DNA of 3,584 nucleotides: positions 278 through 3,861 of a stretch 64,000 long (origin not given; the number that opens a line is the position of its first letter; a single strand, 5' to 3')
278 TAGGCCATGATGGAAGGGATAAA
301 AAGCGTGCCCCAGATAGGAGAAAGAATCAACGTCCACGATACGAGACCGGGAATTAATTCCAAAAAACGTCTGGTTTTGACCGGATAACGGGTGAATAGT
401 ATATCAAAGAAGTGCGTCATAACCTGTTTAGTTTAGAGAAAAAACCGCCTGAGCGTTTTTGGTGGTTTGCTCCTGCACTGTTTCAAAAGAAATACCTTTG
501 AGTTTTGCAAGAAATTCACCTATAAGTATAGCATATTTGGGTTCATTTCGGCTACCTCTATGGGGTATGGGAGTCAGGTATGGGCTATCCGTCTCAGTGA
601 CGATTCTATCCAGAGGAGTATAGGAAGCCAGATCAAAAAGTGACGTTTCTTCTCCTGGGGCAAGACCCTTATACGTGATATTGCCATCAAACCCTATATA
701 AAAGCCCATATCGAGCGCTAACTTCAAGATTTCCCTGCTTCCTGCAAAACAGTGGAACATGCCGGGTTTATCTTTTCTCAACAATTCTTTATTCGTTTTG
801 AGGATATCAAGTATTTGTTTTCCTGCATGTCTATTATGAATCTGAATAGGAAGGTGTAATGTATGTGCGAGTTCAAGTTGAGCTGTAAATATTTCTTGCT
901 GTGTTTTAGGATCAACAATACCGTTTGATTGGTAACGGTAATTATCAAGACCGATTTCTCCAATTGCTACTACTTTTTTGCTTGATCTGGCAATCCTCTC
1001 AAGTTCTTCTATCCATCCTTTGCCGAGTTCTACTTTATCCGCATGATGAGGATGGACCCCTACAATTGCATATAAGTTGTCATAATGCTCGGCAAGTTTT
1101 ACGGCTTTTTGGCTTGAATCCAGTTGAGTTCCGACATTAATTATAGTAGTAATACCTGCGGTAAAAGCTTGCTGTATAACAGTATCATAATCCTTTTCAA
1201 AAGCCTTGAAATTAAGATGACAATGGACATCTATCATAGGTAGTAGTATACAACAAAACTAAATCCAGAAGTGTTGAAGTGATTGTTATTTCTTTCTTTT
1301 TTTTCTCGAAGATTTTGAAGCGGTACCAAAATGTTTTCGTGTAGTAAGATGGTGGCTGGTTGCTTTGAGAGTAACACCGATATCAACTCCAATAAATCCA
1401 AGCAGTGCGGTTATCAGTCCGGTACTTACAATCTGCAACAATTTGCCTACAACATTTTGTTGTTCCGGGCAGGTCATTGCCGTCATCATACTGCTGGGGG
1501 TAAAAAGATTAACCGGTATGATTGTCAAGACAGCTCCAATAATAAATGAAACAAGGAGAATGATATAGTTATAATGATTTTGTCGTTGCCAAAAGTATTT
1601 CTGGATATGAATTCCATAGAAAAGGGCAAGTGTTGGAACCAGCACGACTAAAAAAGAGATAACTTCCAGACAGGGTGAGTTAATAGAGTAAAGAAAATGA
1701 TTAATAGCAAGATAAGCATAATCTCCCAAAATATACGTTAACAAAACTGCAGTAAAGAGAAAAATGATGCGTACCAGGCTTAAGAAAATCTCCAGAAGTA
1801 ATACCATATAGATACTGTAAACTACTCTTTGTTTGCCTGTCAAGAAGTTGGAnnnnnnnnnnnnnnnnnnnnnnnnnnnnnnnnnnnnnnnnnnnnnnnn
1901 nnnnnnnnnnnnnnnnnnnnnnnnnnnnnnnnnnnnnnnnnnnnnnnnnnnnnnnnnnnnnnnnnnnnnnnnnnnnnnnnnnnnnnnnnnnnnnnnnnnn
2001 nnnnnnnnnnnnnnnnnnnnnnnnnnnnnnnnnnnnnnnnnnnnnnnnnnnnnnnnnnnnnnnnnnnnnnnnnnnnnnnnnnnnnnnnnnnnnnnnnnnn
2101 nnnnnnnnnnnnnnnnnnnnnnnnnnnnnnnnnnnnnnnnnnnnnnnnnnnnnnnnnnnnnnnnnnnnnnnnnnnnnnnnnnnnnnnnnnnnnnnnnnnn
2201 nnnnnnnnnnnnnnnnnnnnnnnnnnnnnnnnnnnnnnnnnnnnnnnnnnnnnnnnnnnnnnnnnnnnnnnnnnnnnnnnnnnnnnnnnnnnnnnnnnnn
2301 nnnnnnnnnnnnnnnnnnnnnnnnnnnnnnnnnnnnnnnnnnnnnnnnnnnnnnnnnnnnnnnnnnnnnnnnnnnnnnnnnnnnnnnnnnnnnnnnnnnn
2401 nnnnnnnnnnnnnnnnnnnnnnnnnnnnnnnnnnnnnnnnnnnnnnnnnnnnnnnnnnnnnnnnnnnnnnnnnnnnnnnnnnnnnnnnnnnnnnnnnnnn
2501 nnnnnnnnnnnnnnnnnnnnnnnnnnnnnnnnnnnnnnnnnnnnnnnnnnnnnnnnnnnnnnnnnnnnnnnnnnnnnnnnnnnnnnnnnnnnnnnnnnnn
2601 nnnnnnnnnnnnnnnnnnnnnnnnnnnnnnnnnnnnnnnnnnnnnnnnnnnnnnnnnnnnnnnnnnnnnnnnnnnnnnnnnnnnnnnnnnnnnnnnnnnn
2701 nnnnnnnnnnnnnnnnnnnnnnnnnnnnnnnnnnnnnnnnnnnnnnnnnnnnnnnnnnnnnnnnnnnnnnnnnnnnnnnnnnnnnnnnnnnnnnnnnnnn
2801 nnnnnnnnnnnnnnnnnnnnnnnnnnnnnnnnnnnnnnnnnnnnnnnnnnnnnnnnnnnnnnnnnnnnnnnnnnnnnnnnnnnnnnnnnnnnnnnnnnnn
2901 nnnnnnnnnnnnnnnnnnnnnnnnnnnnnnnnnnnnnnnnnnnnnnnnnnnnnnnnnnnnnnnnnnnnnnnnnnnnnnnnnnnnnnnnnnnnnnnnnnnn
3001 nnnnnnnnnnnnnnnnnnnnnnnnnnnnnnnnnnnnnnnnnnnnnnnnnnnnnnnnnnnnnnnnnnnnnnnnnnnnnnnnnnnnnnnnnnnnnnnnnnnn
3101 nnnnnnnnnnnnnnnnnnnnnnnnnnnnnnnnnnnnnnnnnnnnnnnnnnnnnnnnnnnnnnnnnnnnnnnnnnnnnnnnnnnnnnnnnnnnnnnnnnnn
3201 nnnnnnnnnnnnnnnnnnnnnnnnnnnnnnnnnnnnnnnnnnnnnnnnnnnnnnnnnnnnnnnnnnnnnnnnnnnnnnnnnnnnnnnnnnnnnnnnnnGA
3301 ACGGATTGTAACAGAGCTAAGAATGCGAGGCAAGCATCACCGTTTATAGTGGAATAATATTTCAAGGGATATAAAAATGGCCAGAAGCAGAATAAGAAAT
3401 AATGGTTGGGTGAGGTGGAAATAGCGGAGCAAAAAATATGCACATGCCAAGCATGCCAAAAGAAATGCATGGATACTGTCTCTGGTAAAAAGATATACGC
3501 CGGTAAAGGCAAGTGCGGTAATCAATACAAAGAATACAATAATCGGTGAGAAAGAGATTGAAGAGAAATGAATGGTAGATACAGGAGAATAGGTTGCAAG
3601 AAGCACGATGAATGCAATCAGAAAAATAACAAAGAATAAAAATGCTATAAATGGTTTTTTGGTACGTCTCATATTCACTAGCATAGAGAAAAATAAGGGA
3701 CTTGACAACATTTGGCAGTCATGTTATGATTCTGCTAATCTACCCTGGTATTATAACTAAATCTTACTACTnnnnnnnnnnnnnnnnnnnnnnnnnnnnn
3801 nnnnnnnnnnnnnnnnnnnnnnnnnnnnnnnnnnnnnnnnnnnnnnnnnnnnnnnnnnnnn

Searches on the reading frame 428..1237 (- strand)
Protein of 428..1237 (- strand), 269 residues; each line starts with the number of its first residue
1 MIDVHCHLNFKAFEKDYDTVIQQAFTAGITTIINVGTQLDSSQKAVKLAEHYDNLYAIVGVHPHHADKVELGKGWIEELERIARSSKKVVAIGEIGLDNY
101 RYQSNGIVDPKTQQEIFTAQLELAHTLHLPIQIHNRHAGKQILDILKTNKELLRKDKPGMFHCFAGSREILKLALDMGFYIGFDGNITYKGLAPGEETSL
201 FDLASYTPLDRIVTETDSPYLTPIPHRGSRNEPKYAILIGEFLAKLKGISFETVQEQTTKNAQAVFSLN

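Call 43: search_protein_families(library=pfam, proteins=[window:428-1237:-], max_evalue=0.05)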
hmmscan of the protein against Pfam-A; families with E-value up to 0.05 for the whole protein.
window:428-1237:- (269 aa): 2 families
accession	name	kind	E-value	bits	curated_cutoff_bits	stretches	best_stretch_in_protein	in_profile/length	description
PF01026.27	TatD_DNase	-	6e-77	258.9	27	1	2-267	1-253/253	TatD related DNase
PF22785.1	Tc-R-P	-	0.013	16.4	27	1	111-166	31-89/106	Polymorphic toxin system, DSP-PTPase phosphatase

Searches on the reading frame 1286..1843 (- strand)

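Call 43: search_protein_families(library=pfam, proteins=[window:1286-1843:-], max_evalue=0.05)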
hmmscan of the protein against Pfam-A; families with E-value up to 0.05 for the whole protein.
window:1286-1843:- (185 aa): 1 family
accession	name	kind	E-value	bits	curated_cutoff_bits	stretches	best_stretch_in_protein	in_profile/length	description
PF11118.13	DUF2627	-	0.0017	19.3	22.4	1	61-114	3-56/76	Protein of unknown function (DUF2627)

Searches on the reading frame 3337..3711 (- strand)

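Call 44: search_protein_families(library=pfam, proteins=[window:3337-3711:-], max_evalue=0.05)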
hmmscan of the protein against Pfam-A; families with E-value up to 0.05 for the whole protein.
window:3337-3711:- (124 aa): 1 family
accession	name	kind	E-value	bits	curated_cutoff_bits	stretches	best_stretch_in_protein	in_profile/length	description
PF10864.13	DUF2663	-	0.025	15.4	25.2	1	18-76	17-75/127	Protein of unknown function (DUF2663)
